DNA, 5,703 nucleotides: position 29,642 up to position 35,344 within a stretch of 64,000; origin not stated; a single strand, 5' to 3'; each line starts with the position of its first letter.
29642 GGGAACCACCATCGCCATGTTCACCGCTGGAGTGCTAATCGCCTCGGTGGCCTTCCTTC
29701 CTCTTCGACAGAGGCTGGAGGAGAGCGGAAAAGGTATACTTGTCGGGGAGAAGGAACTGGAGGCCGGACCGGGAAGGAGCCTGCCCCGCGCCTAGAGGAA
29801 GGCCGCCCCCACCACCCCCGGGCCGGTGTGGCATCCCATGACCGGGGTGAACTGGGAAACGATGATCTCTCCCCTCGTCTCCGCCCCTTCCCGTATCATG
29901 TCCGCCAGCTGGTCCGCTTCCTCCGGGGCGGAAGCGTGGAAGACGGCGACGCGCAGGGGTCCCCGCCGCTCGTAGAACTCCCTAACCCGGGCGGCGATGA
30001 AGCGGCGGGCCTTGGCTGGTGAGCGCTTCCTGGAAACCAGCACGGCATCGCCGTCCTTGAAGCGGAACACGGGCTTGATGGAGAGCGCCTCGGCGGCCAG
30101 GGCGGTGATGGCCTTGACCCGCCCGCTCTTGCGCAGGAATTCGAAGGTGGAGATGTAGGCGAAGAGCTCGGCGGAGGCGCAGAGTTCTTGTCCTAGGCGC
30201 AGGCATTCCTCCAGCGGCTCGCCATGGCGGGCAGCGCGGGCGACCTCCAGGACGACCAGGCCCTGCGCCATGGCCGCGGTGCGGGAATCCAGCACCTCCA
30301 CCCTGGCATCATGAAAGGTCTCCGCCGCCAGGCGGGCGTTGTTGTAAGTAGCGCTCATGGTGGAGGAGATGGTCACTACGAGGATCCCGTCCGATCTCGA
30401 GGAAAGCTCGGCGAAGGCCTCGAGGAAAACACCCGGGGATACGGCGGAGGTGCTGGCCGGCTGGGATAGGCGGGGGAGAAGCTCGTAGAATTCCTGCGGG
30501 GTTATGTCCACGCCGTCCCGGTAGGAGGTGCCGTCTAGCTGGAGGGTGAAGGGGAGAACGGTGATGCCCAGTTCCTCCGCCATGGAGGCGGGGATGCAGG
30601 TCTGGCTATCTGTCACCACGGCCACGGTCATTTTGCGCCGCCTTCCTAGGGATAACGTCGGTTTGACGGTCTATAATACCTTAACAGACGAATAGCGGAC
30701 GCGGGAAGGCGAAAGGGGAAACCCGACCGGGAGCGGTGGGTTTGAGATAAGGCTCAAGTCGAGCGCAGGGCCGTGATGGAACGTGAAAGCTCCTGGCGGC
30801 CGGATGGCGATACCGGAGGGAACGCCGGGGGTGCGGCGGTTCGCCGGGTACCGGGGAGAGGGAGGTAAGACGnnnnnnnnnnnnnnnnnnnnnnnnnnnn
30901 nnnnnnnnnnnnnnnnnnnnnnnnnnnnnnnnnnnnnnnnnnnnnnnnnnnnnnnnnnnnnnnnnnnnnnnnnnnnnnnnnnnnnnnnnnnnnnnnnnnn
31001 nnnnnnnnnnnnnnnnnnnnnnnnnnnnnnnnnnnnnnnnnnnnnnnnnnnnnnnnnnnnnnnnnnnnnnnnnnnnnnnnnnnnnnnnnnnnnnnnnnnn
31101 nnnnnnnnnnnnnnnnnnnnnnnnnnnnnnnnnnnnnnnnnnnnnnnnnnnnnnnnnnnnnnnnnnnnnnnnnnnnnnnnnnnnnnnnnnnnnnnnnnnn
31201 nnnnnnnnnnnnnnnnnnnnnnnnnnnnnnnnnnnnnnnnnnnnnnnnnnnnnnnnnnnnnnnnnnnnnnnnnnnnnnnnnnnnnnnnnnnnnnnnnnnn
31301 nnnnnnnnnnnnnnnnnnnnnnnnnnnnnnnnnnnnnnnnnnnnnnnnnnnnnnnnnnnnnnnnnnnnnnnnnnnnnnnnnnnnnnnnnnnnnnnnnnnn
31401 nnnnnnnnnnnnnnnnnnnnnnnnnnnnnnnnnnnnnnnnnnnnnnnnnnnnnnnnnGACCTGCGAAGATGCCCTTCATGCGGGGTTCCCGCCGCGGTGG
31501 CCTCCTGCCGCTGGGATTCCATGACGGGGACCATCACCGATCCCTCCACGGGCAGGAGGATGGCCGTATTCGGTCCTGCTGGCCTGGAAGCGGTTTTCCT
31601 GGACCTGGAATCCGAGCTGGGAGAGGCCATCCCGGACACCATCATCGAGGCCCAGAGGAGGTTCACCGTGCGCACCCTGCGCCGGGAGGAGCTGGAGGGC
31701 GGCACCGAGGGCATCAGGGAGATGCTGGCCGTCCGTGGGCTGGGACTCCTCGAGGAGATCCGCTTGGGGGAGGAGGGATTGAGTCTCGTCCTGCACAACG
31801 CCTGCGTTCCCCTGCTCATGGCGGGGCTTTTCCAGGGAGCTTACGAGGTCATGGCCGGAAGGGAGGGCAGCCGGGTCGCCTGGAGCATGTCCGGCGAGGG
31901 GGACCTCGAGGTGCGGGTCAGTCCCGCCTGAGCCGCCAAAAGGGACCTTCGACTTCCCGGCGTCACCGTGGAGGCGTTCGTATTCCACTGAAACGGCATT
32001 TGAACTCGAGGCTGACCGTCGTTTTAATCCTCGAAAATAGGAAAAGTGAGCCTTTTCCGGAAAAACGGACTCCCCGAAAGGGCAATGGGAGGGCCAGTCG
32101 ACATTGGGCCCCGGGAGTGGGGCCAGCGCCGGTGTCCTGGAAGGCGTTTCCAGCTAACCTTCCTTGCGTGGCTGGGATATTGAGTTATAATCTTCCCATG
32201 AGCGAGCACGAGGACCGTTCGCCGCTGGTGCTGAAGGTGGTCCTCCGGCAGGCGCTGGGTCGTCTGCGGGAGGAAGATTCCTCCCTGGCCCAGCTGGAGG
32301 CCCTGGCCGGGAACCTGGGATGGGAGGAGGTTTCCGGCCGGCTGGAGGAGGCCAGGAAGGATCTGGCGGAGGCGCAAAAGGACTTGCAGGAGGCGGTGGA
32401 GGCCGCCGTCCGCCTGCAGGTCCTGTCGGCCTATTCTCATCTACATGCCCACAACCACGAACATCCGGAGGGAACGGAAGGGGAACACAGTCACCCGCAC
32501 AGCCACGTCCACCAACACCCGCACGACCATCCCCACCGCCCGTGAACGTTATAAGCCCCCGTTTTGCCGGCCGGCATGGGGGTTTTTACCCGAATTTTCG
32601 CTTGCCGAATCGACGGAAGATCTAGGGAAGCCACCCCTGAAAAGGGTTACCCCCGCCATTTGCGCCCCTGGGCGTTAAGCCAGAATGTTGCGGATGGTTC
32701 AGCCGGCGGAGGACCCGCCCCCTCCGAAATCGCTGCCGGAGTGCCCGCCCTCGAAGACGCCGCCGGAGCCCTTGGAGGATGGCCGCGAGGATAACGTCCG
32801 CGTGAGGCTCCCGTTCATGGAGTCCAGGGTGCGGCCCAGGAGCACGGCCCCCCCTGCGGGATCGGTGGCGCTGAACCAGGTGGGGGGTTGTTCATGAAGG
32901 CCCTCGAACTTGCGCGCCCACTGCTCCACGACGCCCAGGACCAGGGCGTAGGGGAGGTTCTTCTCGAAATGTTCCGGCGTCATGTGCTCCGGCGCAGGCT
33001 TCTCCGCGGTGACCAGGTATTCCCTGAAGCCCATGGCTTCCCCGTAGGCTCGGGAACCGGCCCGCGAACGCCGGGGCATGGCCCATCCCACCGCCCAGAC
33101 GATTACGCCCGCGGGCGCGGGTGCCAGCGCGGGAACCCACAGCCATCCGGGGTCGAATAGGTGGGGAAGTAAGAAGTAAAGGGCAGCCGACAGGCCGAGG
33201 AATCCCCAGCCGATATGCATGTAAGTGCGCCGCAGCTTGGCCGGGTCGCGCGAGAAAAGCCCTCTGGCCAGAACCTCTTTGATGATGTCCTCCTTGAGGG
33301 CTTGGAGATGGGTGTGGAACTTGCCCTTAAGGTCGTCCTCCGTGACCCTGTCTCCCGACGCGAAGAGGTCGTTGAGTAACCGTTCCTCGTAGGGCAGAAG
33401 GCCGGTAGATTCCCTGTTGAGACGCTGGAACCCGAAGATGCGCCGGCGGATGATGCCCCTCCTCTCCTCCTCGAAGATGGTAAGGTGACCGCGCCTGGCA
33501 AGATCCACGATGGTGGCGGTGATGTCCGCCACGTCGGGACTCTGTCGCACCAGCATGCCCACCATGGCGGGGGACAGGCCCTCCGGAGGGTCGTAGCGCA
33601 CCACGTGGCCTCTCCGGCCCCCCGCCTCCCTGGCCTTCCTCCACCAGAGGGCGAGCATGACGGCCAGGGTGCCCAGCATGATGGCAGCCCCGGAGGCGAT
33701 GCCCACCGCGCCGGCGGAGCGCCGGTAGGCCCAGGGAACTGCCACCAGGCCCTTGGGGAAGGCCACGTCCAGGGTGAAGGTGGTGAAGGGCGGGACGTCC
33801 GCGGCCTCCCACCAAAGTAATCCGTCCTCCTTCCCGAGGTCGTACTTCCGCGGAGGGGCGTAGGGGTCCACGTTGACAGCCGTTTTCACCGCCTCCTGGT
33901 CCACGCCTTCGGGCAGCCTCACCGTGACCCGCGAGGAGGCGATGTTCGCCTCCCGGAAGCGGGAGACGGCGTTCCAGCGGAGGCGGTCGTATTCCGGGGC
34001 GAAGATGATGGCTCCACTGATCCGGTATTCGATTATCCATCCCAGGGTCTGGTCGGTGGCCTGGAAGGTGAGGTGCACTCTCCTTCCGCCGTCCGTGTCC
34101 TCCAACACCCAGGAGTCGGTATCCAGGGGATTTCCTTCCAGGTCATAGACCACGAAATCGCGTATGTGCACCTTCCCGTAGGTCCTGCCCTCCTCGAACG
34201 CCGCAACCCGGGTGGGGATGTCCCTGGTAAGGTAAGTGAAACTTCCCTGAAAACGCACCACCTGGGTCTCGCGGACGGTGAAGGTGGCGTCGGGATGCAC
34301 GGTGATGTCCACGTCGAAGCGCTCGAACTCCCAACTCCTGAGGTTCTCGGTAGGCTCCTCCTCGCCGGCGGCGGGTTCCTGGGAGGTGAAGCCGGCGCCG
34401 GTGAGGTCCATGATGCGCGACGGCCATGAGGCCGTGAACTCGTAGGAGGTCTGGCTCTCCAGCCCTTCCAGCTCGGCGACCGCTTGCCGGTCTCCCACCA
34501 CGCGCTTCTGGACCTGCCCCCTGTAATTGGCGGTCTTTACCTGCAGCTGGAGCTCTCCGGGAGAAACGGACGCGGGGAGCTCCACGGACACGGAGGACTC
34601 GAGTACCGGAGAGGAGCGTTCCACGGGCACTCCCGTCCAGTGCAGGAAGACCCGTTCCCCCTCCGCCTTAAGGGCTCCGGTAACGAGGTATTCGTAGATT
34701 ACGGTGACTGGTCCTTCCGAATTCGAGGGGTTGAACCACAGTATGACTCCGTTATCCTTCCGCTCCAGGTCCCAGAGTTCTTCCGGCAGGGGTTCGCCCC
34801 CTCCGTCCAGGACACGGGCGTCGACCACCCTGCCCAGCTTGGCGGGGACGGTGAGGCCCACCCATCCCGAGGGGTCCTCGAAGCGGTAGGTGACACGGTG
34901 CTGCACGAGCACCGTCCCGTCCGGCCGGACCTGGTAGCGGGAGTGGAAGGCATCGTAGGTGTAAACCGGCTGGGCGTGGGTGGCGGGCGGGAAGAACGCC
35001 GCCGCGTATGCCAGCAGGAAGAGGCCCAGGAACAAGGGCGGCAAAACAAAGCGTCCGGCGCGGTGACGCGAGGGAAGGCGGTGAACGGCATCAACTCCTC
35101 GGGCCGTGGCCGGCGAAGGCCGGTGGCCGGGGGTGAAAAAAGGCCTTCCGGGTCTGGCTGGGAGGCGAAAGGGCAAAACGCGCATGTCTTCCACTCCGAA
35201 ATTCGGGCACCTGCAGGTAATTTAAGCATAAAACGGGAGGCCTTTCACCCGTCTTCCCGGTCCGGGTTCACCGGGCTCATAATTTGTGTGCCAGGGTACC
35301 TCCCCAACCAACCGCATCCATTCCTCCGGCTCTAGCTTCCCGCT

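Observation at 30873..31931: Paralogous pair of CxxCGVP zinc-ribbon / V4R-like proteins, each an internal tandem duplication (paralog A)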

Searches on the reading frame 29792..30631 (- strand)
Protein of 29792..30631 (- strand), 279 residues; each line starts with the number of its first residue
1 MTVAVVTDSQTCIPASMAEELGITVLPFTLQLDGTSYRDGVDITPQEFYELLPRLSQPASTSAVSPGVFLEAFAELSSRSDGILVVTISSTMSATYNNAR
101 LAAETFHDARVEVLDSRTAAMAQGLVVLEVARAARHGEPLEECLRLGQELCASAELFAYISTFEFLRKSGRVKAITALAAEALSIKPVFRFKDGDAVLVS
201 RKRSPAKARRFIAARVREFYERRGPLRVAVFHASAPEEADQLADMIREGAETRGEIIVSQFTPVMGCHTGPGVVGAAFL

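Call 15: search_protein_families(library=pfam, proteins=[window:29792-30631:-], max_evalue=0.001)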
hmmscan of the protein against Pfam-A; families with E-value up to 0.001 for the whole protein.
window:29792-30631:- (279 aa): 1 family
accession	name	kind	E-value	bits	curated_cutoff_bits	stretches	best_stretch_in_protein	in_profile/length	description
PF02645.21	DegV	-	2.4e-77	260.4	27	1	3-278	2-277/280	Uncharacterised protein, DegV family COG1307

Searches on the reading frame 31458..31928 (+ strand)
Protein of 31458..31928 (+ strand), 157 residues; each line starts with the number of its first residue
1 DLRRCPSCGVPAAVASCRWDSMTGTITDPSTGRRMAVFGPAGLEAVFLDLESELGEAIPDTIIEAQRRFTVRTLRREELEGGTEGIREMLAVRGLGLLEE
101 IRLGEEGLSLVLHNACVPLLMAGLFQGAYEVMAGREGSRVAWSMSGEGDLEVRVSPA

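Call 74: find_homologous_proteins(query=A5, max_evalue=0.01)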
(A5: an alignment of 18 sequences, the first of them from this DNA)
Query A5 (18 sequences) (157 aa, profile of the alignment): 10 proteins with E <= 0.01 among 3985 candidates.
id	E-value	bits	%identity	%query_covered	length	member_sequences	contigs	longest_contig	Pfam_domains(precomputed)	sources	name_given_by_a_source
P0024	1.5e-53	199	80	100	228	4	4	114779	-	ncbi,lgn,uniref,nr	ncbi:hypothetical protein [Candidatus Solincola tengchongensis]|uniref:hypothetical protein n=1 Tax=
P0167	3.8e-50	188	41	92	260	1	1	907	-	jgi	jgi:hypothetical protein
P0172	1.6e-49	186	47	97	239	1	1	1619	-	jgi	jgi:hypothetical protein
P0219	4.4e-49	184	61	99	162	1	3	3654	-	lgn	-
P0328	3.1e-43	165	26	98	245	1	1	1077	-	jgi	jgi:hypothetical protein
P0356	1.2e-40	157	47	84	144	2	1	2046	-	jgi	jgi:hypothetical protein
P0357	1.8e-40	156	46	97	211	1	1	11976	-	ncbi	-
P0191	6.4e-40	154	36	97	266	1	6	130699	-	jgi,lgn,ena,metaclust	metaclust:\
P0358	7.5e-31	125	25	83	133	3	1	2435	-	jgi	jgi:hypothetical protein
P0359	8.8e-26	109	24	73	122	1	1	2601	-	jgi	jgi:hypothetical protein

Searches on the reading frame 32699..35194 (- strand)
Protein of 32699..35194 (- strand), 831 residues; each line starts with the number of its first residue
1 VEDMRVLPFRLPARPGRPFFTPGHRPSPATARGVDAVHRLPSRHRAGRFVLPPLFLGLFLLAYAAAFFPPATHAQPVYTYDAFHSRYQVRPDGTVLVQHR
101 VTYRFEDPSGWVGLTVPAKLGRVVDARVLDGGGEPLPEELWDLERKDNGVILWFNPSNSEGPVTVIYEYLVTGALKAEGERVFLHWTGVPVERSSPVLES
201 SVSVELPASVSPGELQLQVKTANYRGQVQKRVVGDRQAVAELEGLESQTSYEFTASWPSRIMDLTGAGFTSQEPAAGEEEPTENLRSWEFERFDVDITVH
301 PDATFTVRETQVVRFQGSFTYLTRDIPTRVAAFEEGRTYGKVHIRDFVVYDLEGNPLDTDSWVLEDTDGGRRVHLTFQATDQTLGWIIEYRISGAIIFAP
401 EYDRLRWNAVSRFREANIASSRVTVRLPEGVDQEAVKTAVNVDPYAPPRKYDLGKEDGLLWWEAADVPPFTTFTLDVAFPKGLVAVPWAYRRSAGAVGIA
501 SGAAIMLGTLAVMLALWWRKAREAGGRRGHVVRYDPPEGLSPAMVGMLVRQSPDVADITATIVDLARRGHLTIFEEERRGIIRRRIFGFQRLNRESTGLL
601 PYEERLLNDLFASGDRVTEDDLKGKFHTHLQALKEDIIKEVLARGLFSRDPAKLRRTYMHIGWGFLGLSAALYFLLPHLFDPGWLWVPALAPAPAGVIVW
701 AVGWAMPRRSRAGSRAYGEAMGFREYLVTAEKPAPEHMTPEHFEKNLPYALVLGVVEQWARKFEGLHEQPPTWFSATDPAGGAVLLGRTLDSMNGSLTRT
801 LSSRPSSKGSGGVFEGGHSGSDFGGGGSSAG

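Call 15: search_protein_families(library=pfam, proteins=[window:32699-35194:-], max_evalue=0.001)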
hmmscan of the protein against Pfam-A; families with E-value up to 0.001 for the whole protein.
window:32699-35194:- (831 aa): 2 families
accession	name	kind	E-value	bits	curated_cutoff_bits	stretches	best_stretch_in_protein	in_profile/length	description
PF20990.2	DUF2207_C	-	1.3e-37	130.3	33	1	533-763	3-247/247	Predicted membrane protein (DUF2207) C-terminal domain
PF09972.14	DUF2207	-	6.7e-28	98.5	24.4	2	291-479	3-172/172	Predicted membrane protein (DUF2207) N-terminal domain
